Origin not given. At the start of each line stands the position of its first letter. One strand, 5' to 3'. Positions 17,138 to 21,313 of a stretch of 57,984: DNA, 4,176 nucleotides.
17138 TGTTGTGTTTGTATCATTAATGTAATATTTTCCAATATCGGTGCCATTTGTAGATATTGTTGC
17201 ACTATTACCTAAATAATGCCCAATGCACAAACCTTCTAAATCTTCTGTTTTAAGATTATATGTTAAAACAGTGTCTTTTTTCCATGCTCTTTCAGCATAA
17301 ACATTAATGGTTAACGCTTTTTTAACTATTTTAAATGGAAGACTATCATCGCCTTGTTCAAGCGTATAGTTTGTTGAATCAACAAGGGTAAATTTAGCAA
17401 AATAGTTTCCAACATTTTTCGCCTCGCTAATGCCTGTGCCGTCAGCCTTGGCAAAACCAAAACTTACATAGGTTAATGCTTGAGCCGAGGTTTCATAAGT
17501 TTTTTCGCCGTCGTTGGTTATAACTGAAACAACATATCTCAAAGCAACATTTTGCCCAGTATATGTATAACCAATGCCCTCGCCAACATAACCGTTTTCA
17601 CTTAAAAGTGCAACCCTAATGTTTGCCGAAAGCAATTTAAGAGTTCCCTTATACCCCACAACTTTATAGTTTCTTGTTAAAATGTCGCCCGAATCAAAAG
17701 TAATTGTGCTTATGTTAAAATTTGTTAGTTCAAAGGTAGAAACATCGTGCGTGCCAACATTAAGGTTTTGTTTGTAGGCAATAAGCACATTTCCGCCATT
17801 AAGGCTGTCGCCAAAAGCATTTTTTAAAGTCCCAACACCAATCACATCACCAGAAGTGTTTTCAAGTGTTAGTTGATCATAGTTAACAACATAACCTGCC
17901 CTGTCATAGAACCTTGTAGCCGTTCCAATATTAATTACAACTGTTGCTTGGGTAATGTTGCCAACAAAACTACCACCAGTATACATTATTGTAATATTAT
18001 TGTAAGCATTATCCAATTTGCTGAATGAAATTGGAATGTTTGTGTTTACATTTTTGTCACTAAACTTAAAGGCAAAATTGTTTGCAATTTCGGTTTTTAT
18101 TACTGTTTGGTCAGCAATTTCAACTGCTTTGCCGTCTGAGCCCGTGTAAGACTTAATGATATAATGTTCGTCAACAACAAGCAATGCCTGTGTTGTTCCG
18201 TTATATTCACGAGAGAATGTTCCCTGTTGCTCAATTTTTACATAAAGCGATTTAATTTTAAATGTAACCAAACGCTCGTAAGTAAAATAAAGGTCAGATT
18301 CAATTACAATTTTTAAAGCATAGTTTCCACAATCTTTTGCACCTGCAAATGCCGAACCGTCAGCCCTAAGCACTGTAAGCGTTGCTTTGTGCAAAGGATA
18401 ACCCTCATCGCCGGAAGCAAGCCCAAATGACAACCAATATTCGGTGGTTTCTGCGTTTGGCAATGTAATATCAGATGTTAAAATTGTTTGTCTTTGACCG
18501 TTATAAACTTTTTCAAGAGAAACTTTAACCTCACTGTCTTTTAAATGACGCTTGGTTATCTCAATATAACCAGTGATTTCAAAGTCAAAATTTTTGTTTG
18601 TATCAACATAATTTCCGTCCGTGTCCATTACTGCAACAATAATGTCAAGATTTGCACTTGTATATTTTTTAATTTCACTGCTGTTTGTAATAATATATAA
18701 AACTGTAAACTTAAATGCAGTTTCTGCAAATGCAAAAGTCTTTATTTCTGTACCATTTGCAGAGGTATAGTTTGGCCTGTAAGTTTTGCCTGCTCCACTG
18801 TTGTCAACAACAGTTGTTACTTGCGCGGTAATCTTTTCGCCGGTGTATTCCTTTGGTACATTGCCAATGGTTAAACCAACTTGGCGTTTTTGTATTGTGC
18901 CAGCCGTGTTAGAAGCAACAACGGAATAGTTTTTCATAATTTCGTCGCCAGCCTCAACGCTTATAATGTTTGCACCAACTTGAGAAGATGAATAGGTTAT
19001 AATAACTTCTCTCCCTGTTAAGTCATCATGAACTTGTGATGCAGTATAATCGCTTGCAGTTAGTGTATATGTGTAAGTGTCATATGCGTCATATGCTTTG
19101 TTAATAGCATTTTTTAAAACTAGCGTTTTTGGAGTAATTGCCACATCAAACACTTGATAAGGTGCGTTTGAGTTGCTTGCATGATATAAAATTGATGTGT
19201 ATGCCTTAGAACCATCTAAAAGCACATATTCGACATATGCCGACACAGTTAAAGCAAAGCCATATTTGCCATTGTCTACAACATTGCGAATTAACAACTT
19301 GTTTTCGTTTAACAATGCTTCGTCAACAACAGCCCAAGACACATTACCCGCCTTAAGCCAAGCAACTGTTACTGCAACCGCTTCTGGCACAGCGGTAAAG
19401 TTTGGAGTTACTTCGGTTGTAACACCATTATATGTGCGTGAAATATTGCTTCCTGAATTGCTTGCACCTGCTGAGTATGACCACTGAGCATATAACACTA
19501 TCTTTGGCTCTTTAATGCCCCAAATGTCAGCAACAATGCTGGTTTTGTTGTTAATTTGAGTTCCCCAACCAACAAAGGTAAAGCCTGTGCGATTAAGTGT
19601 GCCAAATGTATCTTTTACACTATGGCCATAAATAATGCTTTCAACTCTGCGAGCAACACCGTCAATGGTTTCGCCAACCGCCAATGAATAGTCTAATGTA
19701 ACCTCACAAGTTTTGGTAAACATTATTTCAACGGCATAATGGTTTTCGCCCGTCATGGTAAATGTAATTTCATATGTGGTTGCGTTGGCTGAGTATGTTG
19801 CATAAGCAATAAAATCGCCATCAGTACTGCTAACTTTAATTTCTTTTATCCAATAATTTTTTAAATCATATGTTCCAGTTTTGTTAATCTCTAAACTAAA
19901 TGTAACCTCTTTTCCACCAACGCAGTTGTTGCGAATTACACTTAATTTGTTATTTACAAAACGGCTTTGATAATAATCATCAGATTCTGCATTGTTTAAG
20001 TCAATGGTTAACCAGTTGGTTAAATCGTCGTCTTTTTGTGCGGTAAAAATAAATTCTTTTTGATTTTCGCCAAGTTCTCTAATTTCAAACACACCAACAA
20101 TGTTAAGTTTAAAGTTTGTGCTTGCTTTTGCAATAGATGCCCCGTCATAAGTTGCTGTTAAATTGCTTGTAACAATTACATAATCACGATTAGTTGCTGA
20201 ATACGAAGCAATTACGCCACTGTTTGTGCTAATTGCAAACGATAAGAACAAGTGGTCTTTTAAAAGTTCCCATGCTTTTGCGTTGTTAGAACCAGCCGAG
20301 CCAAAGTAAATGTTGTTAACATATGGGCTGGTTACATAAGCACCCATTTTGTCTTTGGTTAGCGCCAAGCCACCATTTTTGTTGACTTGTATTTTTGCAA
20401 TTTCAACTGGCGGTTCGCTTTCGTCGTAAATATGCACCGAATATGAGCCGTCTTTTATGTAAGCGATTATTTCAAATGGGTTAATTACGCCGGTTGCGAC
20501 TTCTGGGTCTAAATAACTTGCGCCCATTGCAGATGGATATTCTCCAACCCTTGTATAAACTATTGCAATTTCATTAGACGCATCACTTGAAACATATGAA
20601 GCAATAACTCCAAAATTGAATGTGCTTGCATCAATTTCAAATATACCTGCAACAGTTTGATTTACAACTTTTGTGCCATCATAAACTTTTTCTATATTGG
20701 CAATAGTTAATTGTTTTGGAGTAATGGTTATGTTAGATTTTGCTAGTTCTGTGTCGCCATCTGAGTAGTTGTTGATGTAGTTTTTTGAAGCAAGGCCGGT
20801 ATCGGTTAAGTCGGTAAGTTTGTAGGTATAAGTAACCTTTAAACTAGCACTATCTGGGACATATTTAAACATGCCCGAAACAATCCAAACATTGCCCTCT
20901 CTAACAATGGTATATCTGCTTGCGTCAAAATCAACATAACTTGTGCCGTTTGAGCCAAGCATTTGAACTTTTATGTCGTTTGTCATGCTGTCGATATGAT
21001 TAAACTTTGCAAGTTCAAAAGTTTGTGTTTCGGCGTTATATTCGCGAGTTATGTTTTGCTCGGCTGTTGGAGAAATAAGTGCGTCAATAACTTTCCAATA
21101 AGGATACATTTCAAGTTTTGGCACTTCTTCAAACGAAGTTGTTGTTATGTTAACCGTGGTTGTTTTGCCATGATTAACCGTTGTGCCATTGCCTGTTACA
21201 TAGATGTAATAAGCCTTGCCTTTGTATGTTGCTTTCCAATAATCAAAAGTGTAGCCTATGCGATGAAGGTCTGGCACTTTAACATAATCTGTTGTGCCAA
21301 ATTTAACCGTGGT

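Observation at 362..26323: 26-kb single ORF: 8,653-aa TM-anchored giant surface protein with no known wall-anchoring signal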

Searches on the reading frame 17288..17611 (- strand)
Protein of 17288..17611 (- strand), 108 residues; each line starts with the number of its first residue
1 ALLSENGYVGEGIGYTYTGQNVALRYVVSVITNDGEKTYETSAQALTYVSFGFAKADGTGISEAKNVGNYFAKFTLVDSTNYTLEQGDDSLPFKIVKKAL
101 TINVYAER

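Call 91: search_protein_families(library=pfam, alignment_id=A3, max_evalue=1)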
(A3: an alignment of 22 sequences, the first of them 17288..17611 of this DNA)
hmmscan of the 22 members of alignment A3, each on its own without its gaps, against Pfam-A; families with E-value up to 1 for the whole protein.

A. member 1, window:17288-17611:- (108 aa): 2 families
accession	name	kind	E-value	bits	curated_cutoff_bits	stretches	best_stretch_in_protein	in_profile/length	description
PF18676.6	MBG_2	-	0.0032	18.5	25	1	29-88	2-68/72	MBG domain (YGX type)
PF14043.11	WVELL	-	0.16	12.3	27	1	14-43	41-70/74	WVELL protein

B. families by the number of members that match (of 22 scanned): 14 families
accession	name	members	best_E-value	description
PF18657.6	YDG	2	0.00033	YDG domain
PF18887.5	MBG_3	2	0.014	MBG domain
PF17883.6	MBG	2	0.095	MBG domain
PF08171.16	Mad3_BUB1_II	1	0.0011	Mad3/BUB1 homology region 2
PF18676.6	MBG_2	1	0.0032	MBG domain (YGX type)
PF12945.12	PilZNR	1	0.01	Flagellar protein YcgR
PF05737.18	Collagen_bind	1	0.044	Collagen binding domain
PF14423.12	Imm5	1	0.1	Immunity protein Imm5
PF17957.7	Big_7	1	0.11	Bacterial Ig domain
PF24930.1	DUF7750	1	0.13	Domain of unknown function (DUF7750)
PF14043.11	WVELL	1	0.16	WVELL protein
PF21595.3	CCL2-like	1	0.16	CCL2 lectin-like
PF07679.22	I-set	1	0.26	Immunoglobulin I-set domain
PF11843.13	DUF3363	1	0.32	Protein of unknown function (DUF3363)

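Call 92: search_solved_structures(query=A3, max_evalue=1, show_alignments=2)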
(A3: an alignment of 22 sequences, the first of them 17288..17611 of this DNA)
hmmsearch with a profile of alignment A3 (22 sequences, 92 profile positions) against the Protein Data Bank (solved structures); distinct sequences matched with E-value up to 1: 4.
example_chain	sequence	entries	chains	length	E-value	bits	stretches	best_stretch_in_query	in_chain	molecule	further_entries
4ng0_A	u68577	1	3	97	0.0025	21.7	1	5-89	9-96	LAR_0958 cell surface adhesin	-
3l6w_A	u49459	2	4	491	0.2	15.6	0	41-67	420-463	Hemocyanin 1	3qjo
5lxk_A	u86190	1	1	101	0.57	14.2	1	15-78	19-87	Decoration protein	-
2jrf_A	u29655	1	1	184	0.6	14.1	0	46-66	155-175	Tubulin polymerization-promoting protein family member 3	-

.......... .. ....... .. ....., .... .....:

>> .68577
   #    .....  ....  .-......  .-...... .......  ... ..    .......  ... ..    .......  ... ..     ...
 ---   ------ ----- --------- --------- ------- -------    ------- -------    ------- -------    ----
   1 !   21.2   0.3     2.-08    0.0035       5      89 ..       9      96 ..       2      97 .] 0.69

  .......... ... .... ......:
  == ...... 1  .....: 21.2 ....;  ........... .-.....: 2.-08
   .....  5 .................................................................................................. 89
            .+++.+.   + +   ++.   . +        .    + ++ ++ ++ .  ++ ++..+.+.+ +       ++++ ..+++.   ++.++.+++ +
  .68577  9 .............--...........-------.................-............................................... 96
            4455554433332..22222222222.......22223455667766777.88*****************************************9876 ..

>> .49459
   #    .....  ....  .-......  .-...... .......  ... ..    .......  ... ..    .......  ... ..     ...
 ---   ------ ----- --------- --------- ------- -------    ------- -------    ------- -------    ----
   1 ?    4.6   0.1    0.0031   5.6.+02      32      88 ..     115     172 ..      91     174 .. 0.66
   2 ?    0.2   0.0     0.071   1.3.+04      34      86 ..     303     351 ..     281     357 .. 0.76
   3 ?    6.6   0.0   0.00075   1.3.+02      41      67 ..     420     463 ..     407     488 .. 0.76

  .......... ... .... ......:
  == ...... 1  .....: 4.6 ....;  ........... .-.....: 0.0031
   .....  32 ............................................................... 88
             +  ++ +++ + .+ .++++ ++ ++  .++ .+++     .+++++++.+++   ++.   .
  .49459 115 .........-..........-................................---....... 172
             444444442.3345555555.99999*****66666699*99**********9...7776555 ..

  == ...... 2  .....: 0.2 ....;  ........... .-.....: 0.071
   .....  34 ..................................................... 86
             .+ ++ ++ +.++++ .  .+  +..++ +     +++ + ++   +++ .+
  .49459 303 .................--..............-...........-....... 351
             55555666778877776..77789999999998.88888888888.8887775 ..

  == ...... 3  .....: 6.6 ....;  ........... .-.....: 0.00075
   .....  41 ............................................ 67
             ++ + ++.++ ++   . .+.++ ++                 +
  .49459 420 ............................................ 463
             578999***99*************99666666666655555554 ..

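Call 96: predict_structure(alignment_id=A3)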
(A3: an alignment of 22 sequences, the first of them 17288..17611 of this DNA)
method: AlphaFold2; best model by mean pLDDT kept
length: 108 residues; sequences in the alignment: 22
mean_pLDDT: 73.1   pTM: 0.61
mean pLDDT of the five models: 73.1, 61.1, 59.7, 56.3, 49.6
residues with pLDDT >= 90: 7; 70-90: 61; 50-70: 29; < 50: 11
segments of 3 or more residues with pLDDT < 50: 1-11
pLDDT, mean of each block of 10 residues (from residue 1): 43 66 70 74 64 90 88 82 67 82 81
secondary structure, 60 per line:
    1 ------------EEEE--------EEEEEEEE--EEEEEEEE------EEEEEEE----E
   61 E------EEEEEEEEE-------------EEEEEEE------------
elements in order: E13-16 E25-32 E35-42 E49-55 E68-76 E90-96

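Call 98: fold_search(model_id=the predicted structure, library=pdb)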
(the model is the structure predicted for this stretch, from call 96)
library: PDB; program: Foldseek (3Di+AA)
matches with E <= 10: 358; with E <= 0.001: 0
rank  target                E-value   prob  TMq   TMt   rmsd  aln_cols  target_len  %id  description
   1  7pks_d                2.7e-01  0.18  0.27  0.06  13.9       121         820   12  Structural basis of Integrator-mediated transcription regulation (released 2021-12-08)
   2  3njl                  3.2e-01  0.16  0.26  0.25  11.5       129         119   14  D116A mutant of SO1698 protein, an aspartic peptidase from Shewanella oneidensis, at pH7.5 (released 2010-07-21)
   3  8yjb_D                5.5e-01  0.13  0.27  0.06  14.5       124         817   12  Cryo-EM structure of the human DSS1-INTAC complex (released 2025-03-05)
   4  3vtt_B                5.9e-01  0.20  0.28  0.29  13.9       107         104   12  High Resolution crystal structure of Dengue 3 Envelope protein domain III (ED3) (released 2012-12-26)
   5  9hbk_D                6.2e-01  0.10  0.25  0.24  15.0       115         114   11  Structure of A16/G9 in complex with A56/K2 (vaccinia virus) (released 2025-09-03)
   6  8k2h_B                6.6e-01  0.06  0.16  0.04  16.0       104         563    8  Crystal structure of Group 2Oligosaccharide/Monosaccharide-releasing beta-N-acetylhexosaminidase NgaAt from Arabidopsi (released 2024-04-24)
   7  8ayh_A                7.8e-01  0.04  0.18  0.04  15.7       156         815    7  Structure of Complement C5 in Complex with small molecule inhibitor and CVF (released 2022-12-21)
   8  5oxx_A                8.2e-01  0.14  0.21  0.26  12.9        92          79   12  Crystal structure of NeqN/NeqC complex from Nanoarcheaum equitans at 1.7A (released 2018-10-10)
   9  3njh_A                8.7e-01  0.14  0.28  0.26  10.4       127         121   13  D37A mutant of SO1698 protein, an aspartic peptidase from Shewanella oneidensis. (released 2010-07-14)
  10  3se8_H                8.7e-01  0.09  0.25  0.15  16.7       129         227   11  Crystal structure of broadly and potently neutralizing antibody VRC03 in complex with HIV-1 gp120 (released 2011-08-10)
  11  3hrz_A                9.2e-01  0.30  0.33  0.07   9.9       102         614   10  Cobra Venom Factor (CVF) in complex with human factor B (released 2009-07-07)
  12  8qus_H                9.7e-01  0.28  0.36  0.37   7.2       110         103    8  Crystal structure of the Plasmodium vivax Apical membrane antigen (AMA1) in complex with single domain i-body WD34 (released 2024-07-03)
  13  2djs_MODEL_1_A        9.7e-01  0.20  0.35  0.35  12.2       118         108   10  Solution structures of the fn3 domain of human ephrin type-B receptor 1 (released 2006-10-05)
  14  9rdh_D                1.1e+00  0.09  0.26  0.25  14.8       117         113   11  Structure of A16/G9 in complex with A56/K2 at pH 5.5 (vaccinia virus) (released 2025-09-03)
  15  5oxz_A                1.1e+00  0.06  0.15  0.17  15.2        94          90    8  Crystal Structure of NeqN/NeqC complex from Nanoarcheaum equitans at 1.2A (released 2018-10-10)
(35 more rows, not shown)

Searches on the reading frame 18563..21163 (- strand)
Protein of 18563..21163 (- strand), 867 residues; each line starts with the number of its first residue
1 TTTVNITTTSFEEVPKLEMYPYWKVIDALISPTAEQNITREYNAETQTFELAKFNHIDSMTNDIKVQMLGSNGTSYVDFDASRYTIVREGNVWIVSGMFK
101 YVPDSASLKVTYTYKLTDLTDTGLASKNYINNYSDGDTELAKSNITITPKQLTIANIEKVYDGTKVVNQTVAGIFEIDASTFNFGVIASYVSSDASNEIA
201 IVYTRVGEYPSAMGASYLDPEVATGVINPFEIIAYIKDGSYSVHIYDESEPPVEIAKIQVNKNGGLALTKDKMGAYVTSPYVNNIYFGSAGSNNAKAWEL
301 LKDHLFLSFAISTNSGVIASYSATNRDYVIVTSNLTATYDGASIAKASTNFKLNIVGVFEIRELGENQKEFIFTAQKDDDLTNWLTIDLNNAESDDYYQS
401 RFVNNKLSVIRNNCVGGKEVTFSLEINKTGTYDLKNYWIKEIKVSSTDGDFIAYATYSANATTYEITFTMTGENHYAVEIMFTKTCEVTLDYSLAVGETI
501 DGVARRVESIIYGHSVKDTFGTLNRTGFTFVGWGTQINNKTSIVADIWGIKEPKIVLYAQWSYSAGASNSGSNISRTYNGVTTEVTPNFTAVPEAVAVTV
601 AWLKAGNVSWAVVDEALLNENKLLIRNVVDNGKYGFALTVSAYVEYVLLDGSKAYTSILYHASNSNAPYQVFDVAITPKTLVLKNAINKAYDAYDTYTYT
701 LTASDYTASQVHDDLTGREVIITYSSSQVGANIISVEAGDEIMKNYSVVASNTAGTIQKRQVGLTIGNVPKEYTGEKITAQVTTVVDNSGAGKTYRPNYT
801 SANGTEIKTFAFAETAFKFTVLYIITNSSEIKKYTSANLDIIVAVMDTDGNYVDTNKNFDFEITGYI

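Call 5: search_protein_families(library=pfam, proteins=[window:18563-21163:-], max_evalue=0.01)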
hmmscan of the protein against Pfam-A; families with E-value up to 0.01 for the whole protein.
window:18563-21163:- (867 aa): 1 family
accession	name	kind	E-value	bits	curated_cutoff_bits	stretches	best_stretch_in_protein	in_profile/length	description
PF09479.16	Flg_new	-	0.00043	20.8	27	1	507-560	13-65/65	Listeria-Bacteroides repeat domain (List_Bact_rpt)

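Call 34: search_protein_families(library=pfam, proteins=[window:18563-21163:-], max_evalue=5)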
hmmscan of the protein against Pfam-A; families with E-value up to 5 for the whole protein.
window:18563-21163:- (867 aa): 3 families
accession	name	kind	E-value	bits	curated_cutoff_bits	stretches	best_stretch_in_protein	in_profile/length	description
PF09479.16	Flg_new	-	0.00043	20.8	27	1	507-560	13-65/65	Listeria-Bacteroides repeat domain (List_Bact_rpt)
PF00630.25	Filamin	-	0.045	15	26.9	1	411-483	15-83/93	Filamin/ABP280 repeat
PF06830.16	Root_cap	-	0.11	13.2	27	0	792-802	16-26/57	Root cap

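Call 100: search_protein_families(library=ncbifam, proteins=[window:18563-21163:-], max_evalue=0.1)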
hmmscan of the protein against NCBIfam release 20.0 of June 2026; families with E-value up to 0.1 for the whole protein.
window:18563-21163:- (867 aa): 1 family
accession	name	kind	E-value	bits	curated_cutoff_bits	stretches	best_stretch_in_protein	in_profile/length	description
TIGR02543.1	List_Bact_rpt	repeat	0.0057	17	20.95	1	525-562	3-41/44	TIGR02543 family repeat protein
